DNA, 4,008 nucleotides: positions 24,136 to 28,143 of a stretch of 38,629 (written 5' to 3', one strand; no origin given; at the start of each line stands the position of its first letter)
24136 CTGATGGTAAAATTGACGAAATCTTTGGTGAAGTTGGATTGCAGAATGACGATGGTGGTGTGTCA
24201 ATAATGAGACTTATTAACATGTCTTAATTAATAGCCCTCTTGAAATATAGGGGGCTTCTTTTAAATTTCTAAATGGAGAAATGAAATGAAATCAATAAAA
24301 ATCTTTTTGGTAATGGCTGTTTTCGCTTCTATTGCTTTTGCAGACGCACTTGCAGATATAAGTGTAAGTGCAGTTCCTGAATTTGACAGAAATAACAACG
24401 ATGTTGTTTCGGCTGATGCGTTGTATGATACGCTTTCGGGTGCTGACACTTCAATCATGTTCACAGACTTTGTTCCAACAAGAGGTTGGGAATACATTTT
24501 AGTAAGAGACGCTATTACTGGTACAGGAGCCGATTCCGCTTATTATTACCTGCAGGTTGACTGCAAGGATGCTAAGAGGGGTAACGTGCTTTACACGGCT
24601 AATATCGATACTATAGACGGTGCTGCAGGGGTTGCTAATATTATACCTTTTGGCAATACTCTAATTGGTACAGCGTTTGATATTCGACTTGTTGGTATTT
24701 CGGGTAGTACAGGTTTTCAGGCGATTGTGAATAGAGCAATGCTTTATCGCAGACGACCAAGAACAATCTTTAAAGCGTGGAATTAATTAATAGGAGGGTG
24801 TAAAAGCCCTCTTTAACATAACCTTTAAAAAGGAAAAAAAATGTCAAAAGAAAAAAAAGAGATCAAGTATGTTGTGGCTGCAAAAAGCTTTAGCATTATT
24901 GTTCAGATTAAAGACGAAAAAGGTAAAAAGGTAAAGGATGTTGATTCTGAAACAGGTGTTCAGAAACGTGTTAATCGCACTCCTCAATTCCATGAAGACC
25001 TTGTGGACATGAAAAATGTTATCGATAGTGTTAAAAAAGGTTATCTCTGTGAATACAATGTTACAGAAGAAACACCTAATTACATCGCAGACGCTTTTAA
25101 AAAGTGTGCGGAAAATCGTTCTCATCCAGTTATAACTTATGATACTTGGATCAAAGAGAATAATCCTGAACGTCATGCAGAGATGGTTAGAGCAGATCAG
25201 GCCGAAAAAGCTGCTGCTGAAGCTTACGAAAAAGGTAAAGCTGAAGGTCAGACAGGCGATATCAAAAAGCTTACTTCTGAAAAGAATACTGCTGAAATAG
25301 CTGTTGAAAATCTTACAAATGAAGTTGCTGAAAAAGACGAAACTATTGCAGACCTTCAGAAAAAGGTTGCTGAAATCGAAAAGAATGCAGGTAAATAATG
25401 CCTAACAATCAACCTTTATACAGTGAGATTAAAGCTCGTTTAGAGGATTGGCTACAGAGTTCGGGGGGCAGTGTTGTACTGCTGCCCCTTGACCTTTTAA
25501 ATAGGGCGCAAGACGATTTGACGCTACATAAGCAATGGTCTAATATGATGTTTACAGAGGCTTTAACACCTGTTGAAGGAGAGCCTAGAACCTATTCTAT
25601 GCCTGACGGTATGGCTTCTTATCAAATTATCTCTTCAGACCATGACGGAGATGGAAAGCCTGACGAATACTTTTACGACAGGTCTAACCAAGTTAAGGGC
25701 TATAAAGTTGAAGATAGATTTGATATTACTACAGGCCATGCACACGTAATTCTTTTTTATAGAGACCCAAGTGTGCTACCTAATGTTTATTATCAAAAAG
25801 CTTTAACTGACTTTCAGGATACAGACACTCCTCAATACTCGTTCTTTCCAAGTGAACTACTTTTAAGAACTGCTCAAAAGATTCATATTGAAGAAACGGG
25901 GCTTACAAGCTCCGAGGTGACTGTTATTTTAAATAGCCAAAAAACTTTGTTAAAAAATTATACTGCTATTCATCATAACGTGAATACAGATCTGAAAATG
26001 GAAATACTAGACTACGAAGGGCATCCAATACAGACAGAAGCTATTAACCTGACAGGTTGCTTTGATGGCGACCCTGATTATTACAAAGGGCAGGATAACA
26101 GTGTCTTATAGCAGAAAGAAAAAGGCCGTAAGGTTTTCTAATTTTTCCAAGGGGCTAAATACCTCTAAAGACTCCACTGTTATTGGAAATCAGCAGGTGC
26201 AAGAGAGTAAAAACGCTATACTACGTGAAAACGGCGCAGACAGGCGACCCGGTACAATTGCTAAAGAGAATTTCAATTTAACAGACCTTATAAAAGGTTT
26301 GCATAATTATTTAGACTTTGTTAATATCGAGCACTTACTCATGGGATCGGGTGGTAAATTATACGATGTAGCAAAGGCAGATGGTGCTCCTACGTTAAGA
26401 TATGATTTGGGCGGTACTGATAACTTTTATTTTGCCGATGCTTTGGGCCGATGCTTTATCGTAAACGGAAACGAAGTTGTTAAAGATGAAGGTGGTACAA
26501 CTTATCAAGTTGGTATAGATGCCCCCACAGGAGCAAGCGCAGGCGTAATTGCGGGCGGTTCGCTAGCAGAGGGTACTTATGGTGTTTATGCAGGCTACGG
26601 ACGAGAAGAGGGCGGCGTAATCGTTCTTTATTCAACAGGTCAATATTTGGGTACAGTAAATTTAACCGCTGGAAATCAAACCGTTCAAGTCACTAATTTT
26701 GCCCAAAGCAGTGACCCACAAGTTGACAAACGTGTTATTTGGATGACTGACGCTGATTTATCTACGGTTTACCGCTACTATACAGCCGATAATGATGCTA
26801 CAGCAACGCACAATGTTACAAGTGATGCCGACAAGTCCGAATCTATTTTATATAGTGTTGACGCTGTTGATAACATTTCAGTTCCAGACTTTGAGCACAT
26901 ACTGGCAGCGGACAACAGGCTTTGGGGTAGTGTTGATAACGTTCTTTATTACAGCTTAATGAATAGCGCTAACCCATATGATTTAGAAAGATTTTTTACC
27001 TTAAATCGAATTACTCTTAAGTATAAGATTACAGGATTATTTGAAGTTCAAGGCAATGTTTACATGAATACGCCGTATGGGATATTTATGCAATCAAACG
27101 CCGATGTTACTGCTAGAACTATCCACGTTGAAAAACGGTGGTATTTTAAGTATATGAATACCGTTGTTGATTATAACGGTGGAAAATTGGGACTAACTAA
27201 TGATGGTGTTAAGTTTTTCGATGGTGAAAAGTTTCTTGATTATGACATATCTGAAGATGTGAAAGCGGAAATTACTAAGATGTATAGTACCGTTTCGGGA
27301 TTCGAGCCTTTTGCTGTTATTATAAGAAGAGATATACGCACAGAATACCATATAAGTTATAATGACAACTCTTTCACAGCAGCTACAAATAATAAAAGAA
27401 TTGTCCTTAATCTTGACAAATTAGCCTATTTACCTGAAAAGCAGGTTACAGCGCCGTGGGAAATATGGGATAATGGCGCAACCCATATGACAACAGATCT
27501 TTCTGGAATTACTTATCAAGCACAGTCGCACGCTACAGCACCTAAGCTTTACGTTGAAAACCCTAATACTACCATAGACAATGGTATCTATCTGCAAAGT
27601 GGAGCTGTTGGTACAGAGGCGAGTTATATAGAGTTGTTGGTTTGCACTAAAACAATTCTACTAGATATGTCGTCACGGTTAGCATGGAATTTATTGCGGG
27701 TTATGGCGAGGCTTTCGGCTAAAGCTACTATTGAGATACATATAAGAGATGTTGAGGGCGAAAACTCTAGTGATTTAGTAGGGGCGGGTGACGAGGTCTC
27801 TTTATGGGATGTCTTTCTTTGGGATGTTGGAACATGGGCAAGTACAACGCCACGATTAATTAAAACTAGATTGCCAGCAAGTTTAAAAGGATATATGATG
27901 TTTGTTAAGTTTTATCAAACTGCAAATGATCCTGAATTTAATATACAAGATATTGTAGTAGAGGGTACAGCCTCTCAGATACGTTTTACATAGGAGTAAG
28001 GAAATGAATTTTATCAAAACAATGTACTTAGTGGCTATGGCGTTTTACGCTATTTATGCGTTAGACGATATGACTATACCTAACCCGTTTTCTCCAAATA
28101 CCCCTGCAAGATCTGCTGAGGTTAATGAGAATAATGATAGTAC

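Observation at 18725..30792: Sec-signal-bearing proteins interleaved with virion morphogenesis genes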

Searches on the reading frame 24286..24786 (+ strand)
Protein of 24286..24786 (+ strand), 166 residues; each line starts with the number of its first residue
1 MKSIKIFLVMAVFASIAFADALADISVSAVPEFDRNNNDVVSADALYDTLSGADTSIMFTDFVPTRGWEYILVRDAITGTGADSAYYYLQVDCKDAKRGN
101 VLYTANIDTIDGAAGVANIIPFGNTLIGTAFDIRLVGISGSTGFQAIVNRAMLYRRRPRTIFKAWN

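Call 5: search_protein_families(library=phrogs, proteins=[window:24286-24786:+], max_evalue=0.01)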
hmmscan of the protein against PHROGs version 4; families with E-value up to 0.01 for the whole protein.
window:24286-24786:+ (166 aa): 0 families

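Call 7: search_protein_families(library=pfam, proteins=[window:24286-24786:+], max_evalue=0.1)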
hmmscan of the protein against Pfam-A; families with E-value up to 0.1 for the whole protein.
window:24286-24786:+ (166 aa): 1 family
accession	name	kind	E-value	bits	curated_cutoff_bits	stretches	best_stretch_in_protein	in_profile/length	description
PF10459.15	Peptidase_S46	-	0.083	12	22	1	94-152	615-672/698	Peptidase S46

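Call 36: search_solved_structures(query=window:24286-24786:+, max_evalue=1)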
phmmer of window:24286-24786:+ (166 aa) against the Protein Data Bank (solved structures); distinct sequences matched with E-value up to 1: 18.
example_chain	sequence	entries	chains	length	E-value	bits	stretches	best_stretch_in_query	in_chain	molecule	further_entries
3kvn_X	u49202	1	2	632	0.43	13.6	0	42-104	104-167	Esterase estA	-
4g1c_A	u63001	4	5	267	0.46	13.6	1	63-129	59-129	NAD-dependent protein deacylase sirtuin-5, mitochondrial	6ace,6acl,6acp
8gbn_A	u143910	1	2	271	0.46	13.5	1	63-129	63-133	NAD-dependent protein deacylase sirtuin-5, mitochondrial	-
9v0h_A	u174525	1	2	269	0.46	13.5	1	63-129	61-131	NAD-dependent protein deacylase sirtuin-5, mitochondrial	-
6aco_A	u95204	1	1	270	0.46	13.5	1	63-129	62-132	NAD-dependent protein deacylase sirtuin-5, mitochondrial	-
2b4y_A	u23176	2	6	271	0.47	13.5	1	63-129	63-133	NAD-dependent deacetylase sirtuin-5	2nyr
8gbl_A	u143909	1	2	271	0.47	13.5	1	63-129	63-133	NAD-dependent protein deacylase sirtuin-5, mitochondrial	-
6ljk_A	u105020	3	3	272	0.47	13.5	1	63-129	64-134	NAD-dependent protein deacylase sirtuin-5, mitochondrial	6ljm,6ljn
3rig_A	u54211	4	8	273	0.47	13.5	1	63-129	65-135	NAD-dependent deacetylase sirtuin-5 | NAD-dependent lysine demalonylase and desuccinylase sirtuin-5, mitochondrial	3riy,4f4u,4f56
8z56_A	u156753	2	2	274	0.48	13.5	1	63-129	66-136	NAD-dependent protein deacylase sirtuin-5, mitochondrial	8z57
8z54_A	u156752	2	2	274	0.48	13.5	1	63-129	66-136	NAD-dependent protein deacylase sirtuin-5, mitochondrial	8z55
4hda_A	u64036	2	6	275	0.48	13.5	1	63-129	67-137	NAD-dependent protein deacylase sirtuin-5, mitochondrial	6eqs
7x3p_A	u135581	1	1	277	0.49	13.5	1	63-129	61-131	NAD-dependent protein deacylase sirtuin-5, mitochondrial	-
5xhs_A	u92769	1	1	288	0.52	13.4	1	63-129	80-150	NAD-dependent protein deacylase sirtuin-5, mitochondrial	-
6wbt_A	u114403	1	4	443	0.52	13.4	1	42-78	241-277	cellulase IBT99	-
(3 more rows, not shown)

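Call 40: find_homologous_proteins(query=window:24286-24786:+, max_evalue=0.001)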
Query window:24286-24786:+ (166 aa): 4 proteins with E <= 0.001 among 102 candidates.
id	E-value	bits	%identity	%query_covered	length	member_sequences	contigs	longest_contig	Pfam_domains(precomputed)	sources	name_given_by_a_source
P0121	1.6e-96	338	100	95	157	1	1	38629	-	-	-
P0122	1.8e-80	286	78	100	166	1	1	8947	-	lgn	-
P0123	1.9e-46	176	83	61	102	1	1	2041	-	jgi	-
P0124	3.0e-46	175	54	96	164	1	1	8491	-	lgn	-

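Call 55: predict_structure(alignment_id=A3)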
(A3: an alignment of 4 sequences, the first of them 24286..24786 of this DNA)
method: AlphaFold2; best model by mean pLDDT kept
length: 166 residues; sequences in the alignment: 4
mean_pLDDT: 38.4   pTM: 0.33
mean pLDDT of the five models: 38.4, 36.8, 35.2, 33.2, 32.4
residues with pLDDT >= 90: 0; 70-90: 0; 50-70: 33; < 50: 133
segments of 3 or more residues with pLDDT < 50: 11-84, 105-129, 136-166
pLDDT, mean of each block of 10 residues (from residue 1): 58 39 28 31 29 30 31 37 49 54 47 40 41 50 32 28 24
secondary structure, 60 per line:
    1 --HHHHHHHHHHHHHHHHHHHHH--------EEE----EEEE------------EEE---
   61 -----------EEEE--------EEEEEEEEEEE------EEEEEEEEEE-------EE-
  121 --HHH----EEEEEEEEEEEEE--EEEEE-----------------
elements in order: H3-23 E32-34 E39-42 E55-57 E72-75 E84-94 E101-110 E130-142 E145-149

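Call 57: search_protein_representatives(alignment_id=A3)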
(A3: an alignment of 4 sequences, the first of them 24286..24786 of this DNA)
Query: 4 sequences, 166 profile positions. Proteins with E-value up to 0.001 (for the whole library): 218; up to 1e-10: 118; up to 1e-30: 7. The best 150 are listed.
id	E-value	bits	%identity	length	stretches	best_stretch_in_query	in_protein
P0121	3.5e-89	313.4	-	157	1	10-166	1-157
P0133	6.8e-46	172.6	-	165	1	1-166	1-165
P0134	1.9e-44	167.9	-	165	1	1-166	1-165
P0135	7.2e-39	149.7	-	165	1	2-166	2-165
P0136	6.9e-38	146.5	-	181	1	10-166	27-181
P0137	3.2e-33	131.3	-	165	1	1-166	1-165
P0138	1.3e-31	126.1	-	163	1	3-164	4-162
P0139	1.4e-29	119.5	-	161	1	7-161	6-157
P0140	2.1e-28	115.7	-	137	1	41-164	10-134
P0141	3.1e-27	111.9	-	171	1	1-166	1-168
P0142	2.4e-26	109.0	-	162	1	1-165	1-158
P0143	4.0e-26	108.3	-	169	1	1-162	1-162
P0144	8.5e-26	107.2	-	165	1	4-163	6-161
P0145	2.8e-25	105.5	-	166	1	1-163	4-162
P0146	1.8e-24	102.9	-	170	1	3-159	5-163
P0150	2.2e-23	99.3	-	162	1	7-161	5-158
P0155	4.1e-22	95.2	-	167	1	8-165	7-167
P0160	6.8e-21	91.3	-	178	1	7-161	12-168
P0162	1.2e-20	90.4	-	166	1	3-162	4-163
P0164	5.0e-20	88.5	-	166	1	1-159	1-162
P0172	7.6e-19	84.6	-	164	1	1-162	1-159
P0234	5.2e-12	62.4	-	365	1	38-157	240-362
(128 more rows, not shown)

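Call 70: search_dna_similar(query=P0162, collection=phages, mode=protein, max_evalue=0.01)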
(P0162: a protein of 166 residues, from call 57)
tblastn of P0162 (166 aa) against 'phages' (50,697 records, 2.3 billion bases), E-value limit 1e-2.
No match.

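Call 88: search_protein_families(library=pfam, proteins=[P0234], max_evalue=0.01)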
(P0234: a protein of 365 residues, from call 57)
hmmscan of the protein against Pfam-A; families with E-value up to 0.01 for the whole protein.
P0234 (365 aa): 4 families
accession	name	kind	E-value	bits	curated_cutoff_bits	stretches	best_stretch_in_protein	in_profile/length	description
PF25788.1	Ig_Rha78A_N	-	1.9e-05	25.3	27.4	0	150-212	35-101/105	Rha78A-like, N-terminal immunoglobulin domain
PF00041.27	fn3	-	0.00013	22.6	25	0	140-204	16-77/84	Fibronectin type III domain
PF16656.11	Pur_ac_phosph_N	-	0.0011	20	30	0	152-206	31-90/93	Purple acid Phosphatase, N-terminal domain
PF16655.11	PhoD_N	-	0.0077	17.2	30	0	170-197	54-80/90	PhoD-like phosphatase, N-terminal domain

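Call 102: find_encoding_contigs(protein=P0162, flank=10000, max_places=4)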
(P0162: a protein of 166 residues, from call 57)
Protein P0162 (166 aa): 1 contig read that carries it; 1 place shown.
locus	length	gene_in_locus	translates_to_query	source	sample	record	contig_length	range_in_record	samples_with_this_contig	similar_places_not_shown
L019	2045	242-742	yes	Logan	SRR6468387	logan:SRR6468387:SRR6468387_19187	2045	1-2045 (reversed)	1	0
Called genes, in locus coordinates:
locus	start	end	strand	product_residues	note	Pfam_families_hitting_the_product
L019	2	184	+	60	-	?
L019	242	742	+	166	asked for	-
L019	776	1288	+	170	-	-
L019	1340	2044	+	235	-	?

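Call 103: find_encoding_contigs(protein=P0234, flank=10000, max_places=4)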
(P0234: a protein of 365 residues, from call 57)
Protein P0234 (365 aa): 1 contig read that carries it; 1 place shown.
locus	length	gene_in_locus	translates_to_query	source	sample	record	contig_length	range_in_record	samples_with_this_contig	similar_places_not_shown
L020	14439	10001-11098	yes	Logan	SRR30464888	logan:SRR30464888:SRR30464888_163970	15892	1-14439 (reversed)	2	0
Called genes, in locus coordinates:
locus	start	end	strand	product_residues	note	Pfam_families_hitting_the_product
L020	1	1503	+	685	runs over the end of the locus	PF10145:PhageMin_Tail (weak)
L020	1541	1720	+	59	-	-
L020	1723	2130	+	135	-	-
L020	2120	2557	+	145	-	PF00959:Phage_lysozyme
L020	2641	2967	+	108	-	-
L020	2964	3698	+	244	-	-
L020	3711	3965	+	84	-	-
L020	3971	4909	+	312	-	-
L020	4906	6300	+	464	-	-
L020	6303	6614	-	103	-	-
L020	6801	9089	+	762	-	-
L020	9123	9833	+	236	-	PF10111:Glyco_tranf_2_2 (faint), PF02709:Glyco_transf_7C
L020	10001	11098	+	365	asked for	-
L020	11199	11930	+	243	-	PF06763:Minor_tail_Z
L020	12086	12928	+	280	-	PF04055:Radical_SAM (faint)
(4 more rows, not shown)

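Call 104: list_cluster_members(proteins=[P0133, P0135, P0138, P0141, P0146, P0150, P0155, P0160, P0164, P0172])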
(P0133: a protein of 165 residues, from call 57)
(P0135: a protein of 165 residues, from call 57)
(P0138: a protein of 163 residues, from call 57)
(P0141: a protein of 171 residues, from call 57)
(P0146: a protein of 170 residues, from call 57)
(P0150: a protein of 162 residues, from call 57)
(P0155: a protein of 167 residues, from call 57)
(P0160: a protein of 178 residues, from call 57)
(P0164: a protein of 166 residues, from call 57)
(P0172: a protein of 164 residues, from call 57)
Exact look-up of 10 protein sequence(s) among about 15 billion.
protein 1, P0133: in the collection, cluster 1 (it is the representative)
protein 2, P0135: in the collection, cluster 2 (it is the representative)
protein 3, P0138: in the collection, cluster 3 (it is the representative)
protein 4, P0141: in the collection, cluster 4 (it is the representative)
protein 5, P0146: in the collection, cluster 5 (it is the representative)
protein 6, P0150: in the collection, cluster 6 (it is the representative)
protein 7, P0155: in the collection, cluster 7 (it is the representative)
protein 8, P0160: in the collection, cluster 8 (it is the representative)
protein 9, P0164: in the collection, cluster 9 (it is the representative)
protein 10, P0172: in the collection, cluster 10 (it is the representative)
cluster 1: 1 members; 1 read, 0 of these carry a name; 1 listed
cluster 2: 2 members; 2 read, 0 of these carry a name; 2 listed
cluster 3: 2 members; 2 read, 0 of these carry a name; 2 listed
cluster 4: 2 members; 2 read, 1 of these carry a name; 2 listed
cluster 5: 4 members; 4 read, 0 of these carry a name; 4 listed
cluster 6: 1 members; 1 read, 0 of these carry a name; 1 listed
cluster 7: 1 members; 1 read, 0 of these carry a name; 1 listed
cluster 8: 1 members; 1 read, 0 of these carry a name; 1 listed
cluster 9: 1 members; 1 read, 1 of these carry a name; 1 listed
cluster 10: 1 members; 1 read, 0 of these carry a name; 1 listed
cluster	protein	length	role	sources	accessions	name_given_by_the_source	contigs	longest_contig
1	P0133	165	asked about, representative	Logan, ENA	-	-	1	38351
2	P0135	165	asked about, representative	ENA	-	-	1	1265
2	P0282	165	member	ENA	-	-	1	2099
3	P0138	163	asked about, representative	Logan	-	-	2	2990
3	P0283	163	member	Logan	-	-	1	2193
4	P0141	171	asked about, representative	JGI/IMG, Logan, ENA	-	hypothetical protein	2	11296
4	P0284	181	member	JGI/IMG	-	-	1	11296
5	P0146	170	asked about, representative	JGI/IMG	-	-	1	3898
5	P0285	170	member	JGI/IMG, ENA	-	-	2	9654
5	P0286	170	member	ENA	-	-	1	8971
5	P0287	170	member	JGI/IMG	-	-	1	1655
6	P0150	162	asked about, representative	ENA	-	-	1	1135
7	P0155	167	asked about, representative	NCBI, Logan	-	-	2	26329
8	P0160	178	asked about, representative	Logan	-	-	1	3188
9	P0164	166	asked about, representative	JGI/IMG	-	hypothetical protein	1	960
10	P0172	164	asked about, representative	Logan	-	-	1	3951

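Call 105: find_encoding_contigs(protein=P0155, flank=10000, max_places=3)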
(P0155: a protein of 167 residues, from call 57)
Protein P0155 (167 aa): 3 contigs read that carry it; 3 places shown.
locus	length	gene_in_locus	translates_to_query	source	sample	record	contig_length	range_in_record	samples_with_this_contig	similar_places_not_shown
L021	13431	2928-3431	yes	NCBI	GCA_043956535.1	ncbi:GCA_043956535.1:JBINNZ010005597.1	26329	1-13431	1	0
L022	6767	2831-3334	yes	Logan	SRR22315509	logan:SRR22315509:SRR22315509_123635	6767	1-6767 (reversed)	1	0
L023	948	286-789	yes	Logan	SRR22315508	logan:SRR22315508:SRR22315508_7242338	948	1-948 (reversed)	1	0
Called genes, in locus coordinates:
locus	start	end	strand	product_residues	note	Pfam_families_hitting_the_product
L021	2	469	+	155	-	?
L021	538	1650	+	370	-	-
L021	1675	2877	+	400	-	PF17236:SU10_MCP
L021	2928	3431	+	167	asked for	-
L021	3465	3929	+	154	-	-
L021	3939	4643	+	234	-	PF24175:SU10_adaptor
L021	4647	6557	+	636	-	-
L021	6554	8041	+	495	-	-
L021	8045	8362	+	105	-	-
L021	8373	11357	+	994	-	-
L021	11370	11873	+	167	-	-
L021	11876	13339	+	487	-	-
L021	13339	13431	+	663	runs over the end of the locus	-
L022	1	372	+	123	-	?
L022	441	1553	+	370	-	-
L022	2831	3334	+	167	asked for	-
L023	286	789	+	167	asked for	-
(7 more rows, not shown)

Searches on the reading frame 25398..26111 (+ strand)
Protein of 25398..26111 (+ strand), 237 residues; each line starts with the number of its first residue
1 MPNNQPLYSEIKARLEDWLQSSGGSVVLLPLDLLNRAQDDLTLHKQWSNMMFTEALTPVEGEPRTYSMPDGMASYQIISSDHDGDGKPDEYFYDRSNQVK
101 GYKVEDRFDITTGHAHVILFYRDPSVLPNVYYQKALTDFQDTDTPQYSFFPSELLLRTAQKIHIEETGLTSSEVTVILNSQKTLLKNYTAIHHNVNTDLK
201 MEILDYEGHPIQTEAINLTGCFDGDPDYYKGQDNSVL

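Call 5: search_protein_families(library=phrogs, proteins=[window:25398-26111:+], max_evalue=0.01)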
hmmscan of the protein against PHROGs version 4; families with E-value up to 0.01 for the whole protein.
window:25398-26111:+ (237 aa): 0 families

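Call 7: search_protein_families(library=pfam, proteins=[window:25398-26111:+], max_evalue=0.1)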
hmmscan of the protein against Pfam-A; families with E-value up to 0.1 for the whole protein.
window:25398-26111:+ (237 aa): 1 family
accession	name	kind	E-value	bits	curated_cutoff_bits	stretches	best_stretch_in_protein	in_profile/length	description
PF24175.2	SU10_adaptor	-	8.4e-06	26.8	27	1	8-146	3-134/194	SU10 adaptor protein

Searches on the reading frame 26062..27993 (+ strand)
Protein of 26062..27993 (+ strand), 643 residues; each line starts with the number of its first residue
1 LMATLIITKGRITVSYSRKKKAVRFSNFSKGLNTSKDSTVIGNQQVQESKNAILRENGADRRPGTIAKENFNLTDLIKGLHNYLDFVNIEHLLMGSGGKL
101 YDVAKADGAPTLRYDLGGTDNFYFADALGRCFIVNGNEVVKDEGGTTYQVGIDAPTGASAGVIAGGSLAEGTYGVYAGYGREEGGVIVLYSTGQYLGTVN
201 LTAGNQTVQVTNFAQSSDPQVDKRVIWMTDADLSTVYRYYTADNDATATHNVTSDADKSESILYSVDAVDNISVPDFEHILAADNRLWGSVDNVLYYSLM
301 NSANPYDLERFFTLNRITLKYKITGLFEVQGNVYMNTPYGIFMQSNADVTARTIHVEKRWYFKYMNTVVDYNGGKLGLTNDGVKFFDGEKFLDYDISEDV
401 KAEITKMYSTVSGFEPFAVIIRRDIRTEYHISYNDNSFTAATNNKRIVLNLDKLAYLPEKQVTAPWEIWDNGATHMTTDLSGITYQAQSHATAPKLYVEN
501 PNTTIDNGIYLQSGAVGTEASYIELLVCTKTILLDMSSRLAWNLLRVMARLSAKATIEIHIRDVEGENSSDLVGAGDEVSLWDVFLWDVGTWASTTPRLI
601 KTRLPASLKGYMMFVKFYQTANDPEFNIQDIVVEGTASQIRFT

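Call 5: search_protein_families(library=phrogs, proteins=[window:26062-27993:+], max_evalue=0.01)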
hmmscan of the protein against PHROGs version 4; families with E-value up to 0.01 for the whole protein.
window:26062-27993:+ (643 aa): 0 families

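Call 7: search_protein_families(library=pfam, proteins=[window:26062-27993:+], max_evalue=0.1)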
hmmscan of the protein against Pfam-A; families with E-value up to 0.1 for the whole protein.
window:26062-27993:+ (643 aa): 0 families

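Call 39: search_solved_structures(query=window:26065-27993:+, max_evalue=1)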
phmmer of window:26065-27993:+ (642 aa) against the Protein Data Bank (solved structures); distinct sequences matched with E-value up to 1: 3.
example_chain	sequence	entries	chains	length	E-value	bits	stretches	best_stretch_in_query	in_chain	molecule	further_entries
3qm3_A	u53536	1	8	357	0.69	11.3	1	95-166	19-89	Fructose-bisphosphate aldolase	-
2k3n_A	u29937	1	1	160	0.77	11.1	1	143-223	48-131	TuSp1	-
2kxi_A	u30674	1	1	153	0.92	10.9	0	395-464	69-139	Uncharacterized protein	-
